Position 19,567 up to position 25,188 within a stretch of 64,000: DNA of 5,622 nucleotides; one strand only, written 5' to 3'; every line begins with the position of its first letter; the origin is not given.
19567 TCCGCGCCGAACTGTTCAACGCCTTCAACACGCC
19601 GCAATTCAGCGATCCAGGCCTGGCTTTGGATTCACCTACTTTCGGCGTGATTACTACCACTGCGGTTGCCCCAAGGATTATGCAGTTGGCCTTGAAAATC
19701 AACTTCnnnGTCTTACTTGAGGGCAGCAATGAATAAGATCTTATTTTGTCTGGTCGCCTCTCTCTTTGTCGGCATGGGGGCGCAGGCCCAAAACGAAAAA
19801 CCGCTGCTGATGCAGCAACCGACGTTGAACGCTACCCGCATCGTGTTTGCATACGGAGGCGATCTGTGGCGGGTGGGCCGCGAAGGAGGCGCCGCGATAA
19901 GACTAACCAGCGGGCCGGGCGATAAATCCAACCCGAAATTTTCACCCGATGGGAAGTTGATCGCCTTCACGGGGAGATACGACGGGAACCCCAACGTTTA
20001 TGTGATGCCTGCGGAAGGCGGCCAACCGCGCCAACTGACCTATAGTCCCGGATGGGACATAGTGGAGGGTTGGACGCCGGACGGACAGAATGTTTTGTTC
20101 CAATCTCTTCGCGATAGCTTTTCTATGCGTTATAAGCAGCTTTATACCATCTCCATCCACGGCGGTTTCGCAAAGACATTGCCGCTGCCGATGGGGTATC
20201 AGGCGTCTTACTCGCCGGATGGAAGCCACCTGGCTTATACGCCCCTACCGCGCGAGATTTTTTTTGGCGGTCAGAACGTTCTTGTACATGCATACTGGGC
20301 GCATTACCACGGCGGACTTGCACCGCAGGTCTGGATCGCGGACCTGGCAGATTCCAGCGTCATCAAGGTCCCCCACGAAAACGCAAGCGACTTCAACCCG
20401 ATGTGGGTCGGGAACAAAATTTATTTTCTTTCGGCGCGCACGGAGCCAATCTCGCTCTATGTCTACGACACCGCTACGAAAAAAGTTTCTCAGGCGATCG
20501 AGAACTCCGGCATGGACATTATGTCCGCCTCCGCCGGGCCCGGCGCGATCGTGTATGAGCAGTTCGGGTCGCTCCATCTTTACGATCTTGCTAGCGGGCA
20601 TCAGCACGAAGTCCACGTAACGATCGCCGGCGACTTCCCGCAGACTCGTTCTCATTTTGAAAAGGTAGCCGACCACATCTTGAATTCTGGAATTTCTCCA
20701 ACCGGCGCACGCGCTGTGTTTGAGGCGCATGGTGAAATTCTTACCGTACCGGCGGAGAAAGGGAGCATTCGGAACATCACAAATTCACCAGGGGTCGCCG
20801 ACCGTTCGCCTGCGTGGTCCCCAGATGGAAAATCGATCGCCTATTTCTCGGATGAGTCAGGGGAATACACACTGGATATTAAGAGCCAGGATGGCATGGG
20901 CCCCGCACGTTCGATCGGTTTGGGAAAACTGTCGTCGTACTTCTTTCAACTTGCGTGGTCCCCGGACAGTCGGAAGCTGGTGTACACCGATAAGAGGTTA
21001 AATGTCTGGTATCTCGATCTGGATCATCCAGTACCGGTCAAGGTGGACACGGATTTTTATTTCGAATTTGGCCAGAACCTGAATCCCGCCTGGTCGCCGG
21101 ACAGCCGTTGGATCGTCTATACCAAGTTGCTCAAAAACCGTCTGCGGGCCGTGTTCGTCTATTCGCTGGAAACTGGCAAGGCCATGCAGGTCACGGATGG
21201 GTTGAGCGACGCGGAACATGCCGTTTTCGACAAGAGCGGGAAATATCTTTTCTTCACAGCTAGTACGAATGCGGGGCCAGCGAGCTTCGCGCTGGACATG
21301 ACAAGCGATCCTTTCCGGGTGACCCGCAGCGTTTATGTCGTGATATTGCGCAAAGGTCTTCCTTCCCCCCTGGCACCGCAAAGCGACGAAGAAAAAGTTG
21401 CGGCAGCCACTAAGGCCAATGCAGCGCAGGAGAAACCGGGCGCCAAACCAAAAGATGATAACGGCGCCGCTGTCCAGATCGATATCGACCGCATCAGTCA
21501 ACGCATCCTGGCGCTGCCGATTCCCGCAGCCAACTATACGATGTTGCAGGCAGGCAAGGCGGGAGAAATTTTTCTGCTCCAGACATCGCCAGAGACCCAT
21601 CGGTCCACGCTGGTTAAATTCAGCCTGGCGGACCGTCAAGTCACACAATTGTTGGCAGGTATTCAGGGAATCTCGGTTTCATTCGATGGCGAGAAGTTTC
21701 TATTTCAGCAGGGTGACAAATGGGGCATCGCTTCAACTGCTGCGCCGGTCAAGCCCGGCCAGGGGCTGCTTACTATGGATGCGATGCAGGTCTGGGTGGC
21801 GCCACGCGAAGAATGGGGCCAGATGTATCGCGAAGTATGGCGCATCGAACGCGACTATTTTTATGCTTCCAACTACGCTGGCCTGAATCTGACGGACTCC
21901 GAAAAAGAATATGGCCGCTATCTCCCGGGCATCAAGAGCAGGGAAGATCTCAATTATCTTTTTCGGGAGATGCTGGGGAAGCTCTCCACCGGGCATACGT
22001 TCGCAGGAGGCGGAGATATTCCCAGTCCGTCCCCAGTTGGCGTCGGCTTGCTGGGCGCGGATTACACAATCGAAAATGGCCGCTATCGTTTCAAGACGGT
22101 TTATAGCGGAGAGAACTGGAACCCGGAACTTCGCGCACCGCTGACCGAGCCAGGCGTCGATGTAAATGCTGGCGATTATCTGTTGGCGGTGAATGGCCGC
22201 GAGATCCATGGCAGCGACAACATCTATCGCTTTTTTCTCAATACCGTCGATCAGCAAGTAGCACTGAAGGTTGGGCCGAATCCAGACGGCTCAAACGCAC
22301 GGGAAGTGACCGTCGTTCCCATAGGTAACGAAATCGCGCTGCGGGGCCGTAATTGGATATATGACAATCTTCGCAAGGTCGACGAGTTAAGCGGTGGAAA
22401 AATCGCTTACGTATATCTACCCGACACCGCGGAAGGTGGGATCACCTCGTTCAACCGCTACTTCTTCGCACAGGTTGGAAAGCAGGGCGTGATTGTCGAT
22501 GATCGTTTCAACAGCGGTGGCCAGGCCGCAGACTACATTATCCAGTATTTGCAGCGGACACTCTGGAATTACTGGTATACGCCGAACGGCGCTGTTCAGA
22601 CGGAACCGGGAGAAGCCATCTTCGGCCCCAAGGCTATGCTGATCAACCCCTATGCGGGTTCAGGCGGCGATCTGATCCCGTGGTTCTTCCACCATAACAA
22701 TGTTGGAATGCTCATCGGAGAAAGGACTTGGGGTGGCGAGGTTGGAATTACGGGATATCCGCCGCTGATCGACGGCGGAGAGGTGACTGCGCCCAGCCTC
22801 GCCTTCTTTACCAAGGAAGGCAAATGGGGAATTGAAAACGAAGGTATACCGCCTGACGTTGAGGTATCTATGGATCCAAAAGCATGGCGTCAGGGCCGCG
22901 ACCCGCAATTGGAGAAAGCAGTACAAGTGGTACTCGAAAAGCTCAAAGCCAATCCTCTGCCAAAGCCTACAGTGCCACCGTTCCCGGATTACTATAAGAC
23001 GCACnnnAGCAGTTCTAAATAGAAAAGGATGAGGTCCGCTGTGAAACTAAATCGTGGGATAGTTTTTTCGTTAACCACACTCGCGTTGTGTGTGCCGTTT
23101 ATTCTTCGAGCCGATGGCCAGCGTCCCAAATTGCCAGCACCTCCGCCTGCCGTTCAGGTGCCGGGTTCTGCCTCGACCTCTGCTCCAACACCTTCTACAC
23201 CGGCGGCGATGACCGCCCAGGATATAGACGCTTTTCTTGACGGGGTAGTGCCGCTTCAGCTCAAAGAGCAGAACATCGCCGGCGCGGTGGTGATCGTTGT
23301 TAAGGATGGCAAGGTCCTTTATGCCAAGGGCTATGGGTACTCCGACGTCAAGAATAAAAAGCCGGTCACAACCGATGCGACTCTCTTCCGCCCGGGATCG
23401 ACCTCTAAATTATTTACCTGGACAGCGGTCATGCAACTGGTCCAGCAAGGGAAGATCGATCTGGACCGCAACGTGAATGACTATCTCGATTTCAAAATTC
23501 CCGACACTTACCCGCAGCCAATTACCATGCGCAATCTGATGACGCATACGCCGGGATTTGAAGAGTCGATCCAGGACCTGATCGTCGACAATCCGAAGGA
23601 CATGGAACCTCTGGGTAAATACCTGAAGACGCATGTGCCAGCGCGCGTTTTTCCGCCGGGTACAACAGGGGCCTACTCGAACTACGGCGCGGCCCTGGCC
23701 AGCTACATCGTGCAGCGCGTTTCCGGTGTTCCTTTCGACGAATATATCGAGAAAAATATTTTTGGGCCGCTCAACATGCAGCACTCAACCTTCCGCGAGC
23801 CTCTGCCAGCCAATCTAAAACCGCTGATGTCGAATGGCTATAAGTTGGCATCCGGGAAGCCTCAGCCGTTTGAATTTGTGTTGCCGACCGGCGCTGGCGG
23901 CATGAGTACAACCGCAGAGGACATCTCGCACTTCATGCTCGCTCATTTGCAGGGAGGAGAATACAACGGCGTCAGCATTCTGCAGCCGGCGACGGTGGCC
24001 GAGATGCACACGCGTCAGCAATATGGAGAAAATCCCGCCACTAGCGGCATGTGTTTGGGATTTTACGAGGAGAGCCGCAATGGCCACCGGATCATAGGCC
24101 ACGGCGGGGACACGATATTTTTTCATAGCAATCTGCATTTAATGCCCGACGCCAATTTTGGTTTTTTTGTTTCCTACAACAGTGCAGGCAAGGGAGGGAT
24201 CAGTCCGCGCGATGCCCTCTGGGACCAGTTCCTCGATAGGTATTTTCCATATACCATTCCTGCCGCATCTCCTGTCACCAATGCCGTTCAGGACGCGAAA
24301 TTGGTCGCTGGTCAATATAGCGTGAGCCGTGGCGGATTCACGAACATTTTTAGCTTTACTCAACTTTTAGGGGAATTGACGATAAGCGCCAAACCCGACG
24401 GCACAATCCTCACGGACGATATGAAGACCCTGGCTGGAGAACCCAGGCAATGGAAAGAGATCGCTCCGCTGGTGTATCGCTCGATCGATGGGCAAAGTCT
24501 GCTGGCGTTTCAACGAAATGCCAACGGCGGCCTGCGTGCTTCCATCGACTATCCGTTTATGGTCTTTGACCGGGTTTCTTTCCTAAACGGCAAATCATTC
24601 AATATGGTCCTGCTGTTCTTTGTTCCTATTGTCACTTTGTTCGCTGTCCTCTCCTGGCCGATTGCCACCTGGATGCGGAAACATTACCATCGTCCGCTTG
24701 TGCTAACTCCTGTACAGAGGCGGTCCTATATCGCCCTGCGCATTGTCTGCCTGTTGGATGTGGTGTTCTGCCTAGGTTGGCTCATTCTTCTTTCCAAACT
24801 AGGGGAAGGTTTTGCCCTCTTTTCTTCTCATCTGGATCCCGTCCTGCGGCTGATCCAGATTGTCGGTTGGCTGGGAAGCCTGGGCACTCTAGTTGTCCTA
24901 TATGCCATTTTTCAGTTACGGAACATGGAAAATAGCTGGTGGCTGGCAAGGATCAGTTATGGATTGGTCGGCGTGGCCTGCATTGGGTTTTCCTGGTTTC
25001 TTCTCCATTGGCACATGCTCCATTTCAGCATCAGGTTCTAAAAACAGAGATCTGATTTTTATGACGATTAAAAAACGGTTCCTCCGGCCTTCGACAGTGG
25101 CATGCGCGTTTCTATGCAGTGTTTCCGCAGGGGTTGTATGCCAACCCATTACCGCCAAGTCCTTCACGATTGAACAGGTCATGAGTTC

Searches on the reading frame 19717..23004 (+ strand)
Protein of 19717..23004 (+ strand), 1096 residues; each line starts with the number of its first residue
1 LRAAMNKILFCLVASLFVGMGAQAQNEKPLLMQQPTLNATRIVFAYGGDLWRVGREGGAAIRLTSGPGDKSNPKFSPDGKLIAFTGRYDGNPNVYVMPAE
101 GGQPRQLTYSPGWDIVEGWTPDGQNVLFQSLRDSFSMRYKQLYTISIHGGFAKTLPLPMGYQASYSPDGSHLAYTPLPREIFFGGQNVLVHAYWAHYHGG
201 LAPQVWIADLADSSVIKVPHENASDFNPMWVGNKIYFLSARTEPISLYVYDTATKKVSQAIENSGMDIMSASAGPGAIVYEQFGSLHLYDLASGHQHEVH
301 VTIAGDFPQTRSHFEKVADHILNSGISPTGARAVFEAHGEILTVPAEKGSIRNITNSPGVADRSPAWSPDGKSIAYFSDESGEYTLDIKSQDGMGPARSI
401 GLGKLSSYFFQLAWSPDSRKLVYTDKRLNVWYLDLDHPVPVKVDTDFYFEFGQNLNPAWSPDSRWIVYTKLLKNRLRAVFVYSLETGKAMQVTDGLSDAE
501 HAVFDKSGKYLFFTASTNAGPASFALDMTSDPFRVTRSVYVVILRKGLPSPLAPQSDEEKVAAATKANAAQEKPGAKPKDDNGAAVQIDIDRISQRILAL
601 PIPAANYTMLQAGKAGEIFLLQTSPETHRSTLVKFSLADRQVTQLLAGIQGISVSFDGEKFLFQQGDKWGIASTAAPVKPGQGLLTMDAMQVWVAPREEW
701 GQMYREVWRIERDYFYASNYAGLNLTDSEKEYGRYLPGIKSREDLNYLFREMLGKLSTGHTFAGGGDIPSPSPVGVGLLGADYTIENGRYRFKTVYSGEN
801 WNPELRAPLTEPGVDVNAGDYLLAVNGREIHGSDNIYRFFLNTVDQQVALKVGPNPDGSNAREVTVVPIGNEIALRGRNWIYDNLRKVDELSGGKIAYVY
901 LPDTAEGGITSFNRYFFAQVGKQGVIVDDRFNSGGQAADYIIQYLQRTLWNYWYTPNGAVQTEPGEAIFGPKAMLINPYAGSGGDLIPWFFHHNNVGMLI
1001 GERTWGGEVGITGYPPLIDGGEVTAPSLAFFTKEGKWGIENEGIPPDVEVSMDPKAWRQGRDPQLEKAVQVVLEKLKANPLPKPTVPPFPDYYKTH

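Call 51: search_protein_families(library=pfam, proteins=[window:19717-23004:+], max_evalue=0.00001)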
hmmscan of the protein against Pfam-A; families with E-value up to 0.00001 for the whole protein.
window:19717-23004:+ (1096 aa): 6 families
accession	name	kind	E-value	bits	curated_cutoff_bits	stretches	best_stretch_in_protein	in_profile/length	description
PF07676.18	PD40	-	9.6e-29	99.1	20.9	2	352-384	2-34/38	WD40-like Beta Propeller Repeat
PF14685.13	PDZ_Tricorn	-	1.2e-23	83.4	25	1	777-866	1-88/88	Tricorn protease PDZ domain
PF14684.11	Tricorn_C1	-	1.8e-17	63.4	24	1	696-754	1-59/59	Tricorn protease C1 domain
PF03572.23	Peptidase_S41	-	3.7e-17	62.8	24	1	895-1050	1-165/165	Peptidase family S41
PF00930.27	DPPIV_N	-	3.4e-10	39.6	22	0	73-173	240-344/354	Dipeptidyl peptidase IV (DPP IV) N-terminal region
PF25174.1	Beta-prop_THOC3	-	1.1e-08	34.8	305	1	366-517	9-150/272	THOC3 beta-propeller domain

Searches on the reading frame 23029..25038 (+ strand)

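Call 51: search_protein_families(library=pfam, proteins=[window:23029-25038:+], max_evalue=0.00001)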
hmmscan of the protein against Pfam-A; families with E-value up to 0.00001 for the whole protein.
window:23029-25038:+ (670 aa): 1 family
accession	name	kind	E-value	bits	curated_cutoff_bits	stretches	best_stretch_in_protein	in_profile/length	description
PF00144.29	Beta-lactamase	-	6.8e-63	213.3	27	1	77-390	8-315/329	Beta-lactamase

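Call 70: search_protein_families(library=ncbifam, proteins=[window:23029-25038:+], max_evalue=1e-10)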
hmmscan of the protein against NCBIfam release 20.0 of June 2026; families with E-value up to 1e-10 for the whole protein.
window:23029-25038:+ (670 aa): 43 families (the best 25 are shown)
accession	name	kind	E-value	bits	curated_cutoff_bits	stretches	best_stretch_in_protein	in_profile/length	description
NF033085.1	bla_class_C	equivalog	2.3e-28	99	415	1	64-327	2-252/356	class C beta-lactamase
NF045671.1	blaPNC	exception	5.8e-25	88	750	1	54-308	33-277/401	PNC family class C beta-lactamase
NF007943.0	PRK10662.1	equivalog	6.1e-24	84.3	266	1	82-385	48-356/380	D-alanyl-D-alanine-carboxypeptidase/endopeptidase AmpH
NF053709.1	blaAKO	exception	3.4e-22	78.9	875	1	53-323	15-274/381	AKO family class C beta-lactamase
NF012173.1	CMY2-MIR-ACT-EC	exception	6.7e-21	74.5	680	1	57-324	19-275/380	CMY2/MIR/ACT/EC family class C beta-lactamase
NF038089.1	blaYRC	exception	3.4e-20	72.3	870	1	61-258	23-212/381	YRC family class C beta-lactamase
NF041665.1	blaPSZ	exception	6.3e-20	71.5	850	1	60-317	21-267/379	PSZ family class C beta-lactamase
NF038366.1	blaSFDC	exception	4.8e-19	68.7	840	1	61-317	23-268/382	SFDC family class C beta-lactamase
NF000397.2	blaACC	exception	5.1e-19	68.6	850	1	63-325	27-278/385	ACC family cephalosporin-hydrolyzing class C beta-lactamase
NF040478.1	blaLAQ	exception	9.7e-19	67.5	850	1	59-308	20-258/380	LAQ family class C beta-lactamase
NF000385.4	blaACT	exception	5.6e-18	65.1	810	1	67-324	30-275/380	ACT family cephalosporin-hydrolyzing class C beta-lactamase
NF000185.2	BlaEC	exception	1.9e-17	63.3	850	1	61-326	19-273/377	BlaEC family class C beta-lactamase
NF041662.1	ampC_Kaer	exception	4.3e-17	61.9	825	1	59-308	21-259/381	AmpC-Kaer family extended-spectrum class C beta-lactamase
NF012172.1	FOX-MOX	exception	4.9e-17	61.9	700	1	60-312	23-265/382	FOX/MOX family class C beta-lactamase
NF000423.2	blaSRT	exception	5.3e-17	62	860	1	58-308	20-255/378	SRT/SST family class C beta-lactamase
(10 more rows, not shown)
